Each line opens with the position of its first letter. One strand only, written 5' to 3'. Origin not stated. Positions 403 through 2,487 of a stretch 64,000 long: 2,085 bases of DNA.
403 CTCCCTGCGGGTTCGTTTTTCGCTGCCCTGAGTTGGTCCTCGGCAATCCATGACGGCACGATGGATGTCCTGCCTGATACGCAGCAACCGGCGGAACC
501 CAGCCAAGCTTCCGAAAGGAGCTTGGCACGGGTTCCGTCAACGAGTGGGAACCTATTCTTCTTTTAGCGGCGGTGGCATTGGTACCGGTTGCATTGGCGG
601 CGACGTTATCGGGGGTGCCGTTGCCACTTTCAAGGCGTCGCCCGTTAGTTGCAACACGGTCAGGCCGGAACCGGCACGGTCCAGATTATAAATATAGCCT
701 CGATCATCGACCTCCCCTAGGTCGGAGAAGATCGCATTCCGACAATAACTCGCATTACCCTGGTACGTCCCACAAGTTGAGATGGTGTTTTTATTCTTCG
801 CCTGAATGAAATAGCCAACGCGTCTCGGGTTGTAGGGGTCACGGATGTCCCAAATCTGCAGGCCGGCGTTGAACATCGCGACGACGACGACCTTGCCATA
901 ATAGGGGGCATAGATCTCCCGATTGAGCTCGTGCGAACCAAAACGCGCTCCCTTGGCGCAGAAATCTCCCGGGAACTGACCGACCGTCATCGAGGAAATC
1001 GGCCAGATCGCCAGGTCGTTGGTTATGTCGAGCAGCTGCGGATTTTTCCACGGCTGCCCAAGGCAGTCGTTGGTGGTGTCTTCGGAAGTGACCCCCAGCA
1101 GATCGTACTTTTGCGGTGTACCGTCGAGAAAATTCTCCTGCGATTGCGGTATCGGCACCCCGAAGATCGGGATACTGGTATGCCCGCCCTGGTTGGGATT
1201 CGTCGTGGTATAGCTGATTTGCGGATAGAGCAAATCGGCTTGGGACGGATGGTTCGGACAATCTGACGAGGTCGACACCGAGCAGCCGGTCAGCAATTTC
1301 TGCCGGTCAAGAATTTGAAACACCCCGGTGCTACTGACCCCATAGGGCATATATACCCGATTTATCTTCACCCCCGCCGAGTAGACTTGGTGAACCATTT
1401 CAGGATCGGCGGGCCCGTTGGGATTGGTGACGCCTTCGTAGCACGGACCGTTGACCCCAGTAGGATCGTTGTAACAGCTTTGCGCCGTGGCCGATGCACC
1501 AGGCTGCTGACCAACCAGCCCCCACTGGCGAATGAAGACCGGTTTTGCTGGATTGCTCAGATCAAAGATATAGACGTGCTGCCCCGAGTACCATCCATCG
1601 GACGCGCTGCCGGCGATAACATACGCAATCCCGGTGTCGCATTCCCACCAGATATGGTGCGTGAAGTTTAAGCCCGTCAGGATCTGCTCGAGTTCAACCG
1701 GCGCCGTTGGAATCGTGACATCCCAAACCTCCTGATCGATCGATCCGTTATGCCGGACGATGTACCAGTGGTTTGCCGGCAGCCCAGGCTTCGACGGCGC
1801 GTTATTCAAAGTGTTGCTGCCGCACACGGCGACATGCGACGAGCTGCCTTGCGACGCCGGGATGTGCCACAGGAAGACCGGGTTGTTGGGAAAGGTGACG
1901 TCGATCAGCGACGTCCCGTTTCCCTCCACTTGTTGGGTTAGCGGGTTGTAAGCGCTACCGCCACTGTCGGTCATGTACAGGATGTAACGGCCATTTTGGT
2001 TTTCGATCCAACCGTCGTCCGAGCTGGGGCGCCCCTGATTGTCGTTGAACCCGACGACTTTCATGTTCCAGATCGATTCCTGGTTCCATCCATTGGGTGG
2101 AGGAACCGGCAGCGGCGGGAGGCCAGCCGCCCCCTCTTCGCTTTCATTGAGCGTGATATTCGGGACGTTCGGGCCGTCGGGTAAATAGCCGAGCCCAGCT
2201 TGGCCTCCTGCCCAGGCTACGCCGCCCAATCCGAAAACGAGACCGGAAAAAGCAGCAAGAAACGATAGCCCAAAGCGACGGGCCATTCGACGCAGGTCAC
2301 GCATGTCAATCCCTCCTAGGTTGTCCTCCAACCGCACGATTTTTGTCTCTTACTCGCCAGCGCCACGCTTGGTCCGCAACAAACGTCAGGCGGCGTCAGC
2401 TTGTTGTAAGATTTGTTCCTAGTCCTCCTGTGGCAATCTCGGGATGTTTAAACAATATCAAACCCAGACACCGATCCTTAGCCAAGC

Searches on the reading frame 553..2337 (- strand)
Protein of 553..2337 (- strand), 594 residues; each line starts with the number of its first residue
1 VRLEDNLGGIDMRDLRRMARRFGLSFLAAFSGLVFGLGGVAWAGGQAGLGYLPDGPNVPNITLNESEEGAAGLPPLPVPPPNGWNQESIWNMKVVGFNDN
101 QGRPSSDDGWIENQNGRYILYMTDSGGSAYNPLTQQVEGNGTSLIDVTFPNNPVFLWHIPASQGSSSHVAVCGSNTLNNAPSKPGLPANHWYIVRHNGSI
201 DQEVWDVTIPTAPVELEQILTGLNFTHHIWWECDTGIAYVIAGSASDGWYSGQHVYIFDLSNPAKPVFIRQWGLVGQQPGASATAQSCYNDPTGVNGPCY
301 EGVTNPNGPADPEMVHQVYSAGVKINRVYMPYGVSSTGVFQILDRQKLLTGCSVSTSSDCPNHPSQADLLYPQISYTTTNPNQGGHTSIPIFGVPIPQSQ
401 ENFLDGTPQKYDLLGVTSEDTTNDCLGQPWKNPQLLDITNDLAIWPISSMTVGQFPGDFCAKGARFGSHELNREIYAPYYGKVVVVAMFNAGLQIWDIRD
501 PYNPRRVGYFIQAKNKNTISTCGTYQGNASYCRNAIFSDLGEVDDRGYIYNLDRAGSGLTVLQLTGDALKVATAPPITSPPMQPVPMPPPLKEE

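Call 51: search_protein_families(library=pfam, proteins=[window:553-2337:-], max_evalue=0.00001)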
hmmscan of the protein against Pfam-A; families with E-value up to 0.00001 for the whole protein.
window:553-2337:- (594 aa): 0 families

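Call 55: search_protein_families(library=ncbifam, proteins=[window:553-2337:-], max_evalue=0.001)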
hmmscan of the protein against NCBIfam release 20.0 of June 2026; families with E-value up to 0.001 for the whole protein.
window:553-2337:- (594 aa): 1 family
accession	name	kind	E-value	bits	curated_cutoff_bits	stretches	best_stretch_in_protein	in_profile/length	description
TIGR04312.1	choice_anch_B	subfamily_domain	1.7e-07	30.9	100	1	140-267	53-167/364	choice-of-anchor B family protein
